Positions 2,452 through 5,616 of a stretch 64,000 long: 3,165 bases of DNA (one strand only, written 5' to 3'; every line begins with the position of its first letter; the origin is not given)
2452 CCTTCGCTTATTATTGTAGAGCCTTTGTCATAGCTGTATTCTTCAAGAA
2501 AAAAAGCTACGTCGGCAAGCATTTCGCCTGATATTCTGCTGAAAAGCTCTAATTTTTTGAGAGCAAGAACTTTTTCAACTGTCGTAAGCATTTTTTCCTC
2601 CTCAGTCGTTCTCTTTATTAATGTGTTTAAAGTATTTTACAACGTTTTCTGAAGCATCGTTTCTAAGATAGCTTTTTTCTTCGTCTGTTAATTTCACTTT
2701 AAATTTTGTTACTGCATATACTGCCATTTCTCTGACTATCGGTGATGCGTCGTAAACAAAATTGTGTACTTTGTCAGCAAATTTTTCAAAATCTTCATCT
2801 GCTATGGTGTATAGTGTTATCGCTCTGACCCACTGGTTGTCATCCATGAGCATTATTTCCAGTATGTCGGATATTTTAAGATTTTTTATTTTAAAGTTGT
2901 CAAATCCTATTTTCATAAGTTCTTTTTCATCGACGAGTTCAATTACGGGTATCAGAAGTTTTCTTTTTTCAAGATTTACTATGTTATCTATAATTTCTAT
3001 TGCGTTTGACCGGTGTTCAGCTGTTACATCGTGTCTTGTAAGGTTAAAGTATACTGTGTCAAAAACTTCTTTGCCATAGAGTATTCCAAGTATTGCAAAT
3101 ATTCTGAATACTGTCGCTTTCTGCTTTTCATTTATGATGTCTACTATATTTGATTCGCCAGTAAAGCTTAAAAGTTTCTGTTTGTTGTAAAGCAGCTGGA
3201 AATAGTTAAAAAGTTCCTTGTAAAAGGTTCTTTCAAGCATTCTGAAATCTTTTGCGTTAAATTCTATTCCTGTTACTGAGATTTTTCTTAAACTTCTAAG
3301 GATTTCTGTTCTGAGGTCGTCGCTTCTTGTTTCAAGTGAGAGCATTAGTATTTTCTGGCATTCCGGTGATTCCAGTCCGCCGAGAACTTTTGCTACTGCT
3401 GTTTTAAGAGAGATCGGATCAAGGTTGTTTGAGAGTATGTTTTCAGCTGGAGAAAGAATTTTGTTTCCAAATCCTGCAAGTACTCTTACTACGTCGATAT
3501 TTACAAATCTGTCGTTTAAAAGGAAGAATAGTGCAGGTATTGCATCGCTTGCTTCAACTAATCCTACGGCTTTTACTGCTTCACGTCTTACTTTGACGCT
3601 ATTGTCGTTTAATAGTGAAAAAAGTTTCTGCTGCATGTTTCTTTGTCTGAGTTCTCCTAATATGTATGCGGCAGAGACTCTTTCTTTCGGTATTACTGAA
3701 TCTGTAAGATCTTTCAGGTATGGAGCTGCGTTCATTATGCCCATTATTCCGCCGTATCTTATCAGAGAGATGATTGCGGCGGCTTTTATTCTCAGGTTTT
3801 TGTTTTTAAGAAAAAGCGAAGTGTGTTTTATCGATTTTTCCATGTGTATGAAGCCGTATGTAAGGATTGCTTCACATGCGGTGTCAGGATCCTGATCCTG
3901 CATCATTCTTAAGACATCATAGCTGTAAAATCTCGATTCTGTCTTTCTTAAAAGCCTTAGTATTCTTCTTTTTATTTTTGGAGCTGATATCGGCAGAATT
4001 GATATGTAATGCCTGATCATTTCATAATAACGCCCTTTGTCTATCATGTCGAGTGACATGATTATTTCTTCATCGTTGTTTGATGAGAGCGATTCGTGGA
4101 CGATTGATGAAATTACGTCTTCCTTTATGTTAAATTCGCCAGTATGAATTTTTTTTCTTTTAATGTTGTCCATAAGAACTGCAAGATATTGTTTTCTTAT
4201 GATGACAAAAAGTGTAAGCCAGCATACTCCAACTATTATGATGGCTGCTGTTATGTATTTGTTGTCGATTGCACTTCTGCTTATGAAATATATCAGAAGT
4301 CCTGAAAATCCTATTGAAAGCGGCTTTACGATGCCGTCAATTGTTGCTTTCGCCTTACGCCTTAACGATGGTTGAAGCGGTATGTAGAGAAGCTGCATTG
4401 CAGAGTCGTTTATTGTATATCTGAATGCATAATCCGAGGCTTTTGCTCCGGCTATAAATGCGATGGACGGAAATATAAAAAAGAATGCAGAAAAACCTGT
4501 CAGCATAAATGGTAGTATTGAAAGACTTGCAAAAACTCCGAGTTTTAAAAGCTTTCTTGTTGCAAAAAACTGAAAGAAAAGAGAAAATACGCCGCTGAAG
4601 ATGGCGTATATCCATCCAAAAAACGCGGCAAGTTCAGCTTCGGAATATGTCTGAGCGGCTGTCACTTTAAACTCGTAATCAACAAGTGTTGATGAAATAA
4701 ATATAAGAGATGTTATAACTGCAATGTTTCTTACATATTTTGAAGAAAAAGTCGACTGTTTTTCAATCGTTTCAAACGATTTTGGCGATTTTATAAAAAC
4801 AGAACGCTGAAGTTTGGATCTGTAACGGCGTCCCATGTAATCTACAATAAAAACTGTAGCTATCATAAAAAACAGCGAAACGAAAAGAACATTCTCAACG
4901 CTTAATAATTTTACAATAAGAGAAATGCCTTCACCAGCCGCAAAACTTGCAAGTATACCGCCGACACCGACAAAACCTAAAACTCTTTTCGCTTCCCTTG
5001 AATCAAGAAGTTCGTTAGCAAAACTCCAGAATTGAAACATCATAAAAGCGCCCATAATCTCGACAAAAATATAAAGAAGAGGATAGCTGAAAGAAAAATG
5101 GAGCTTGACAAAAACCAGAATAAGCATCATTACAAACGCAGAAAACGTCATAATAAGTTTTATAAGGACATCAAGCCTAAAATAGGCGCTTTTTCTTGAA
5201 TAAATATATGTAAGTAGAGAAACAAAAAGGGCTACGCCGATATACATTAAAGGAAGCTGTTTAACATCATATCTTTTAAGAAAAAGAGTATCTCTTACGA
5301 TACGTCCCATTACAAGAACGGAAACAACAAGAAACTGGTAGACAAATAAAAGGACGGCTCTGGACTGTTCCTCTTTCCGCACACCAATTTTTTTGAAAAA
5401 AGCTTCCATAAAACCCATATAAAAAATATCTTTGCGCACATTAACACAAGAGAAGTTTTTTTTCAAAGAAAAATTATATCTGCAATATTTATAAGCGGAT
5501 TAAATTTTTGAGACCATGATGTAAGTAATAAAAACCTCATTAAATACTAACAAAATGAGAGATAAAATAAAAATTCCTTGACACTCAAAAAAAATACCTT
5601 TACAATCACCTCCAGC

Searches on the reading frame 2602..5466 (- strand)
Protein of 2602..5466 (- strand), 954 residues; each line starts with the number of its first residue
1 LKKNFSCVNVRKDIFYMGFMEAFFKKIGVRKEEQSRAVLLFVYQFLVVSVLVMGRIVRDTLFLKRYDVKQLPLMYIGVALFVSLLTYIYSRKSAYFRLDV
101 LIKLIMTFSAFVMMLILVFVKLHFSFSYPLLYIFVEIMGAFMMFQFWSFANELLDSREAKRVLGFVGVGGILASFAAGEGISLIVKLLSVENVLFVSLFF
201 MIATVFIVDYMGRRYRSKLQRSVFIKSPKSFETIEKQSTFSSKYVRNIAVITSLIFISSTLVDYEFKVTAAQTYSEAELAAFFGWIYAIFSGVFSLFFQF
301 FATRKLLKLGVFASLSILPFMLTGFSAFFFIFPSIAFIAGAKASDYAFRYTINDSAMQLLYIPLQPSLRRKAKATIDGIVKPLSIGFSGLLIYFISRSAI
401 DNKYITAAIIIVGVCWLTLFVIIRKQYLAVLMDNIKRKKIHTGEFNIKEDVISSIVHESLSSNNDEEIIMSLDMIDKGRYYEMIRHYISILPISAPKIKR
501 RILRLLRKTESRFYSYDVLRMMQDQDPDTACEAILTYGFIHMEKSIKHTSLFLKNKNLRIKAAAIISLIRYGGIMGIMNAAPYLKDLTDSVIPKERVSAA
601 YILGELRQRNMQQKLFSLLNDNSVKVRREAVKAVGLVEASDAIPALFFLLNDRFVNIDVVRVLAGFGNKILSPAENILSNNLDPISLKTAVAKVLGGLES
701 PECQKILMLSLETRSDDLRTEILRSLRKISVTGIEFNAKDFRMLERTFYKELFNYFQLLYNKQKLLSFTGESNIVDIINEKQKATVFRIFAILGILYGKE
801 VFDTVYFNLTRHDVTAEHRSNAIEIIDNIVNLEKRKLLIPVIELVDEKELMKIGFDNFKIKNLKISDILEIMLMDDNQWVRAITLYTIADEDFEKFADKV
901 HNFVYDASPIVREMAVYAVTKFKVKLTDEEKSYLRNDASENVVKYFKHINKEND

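Call 85: search_protein_families(library=pfam, proteins=[window:2602-5466:-], max_evalue=0.00001)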
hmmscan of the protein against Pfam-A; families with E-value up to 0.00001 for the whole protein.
window:2602-5466:- (954 aa): 3 families
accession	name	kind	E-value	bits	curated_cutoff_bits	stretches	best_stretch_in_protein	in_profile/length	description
PF13646.12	HEAT_2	-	2.6e-18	66.5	27.7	1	593-652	14-73/88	HEAT repeats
PF03219.20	TLC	-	1.3e-13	51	21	1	79-332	103-371/491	TLC ATP/ADP transporter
PF02985.28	HEAT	-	7.5e-08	32.4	23.5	0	615-635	5-25/31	HEAT repeat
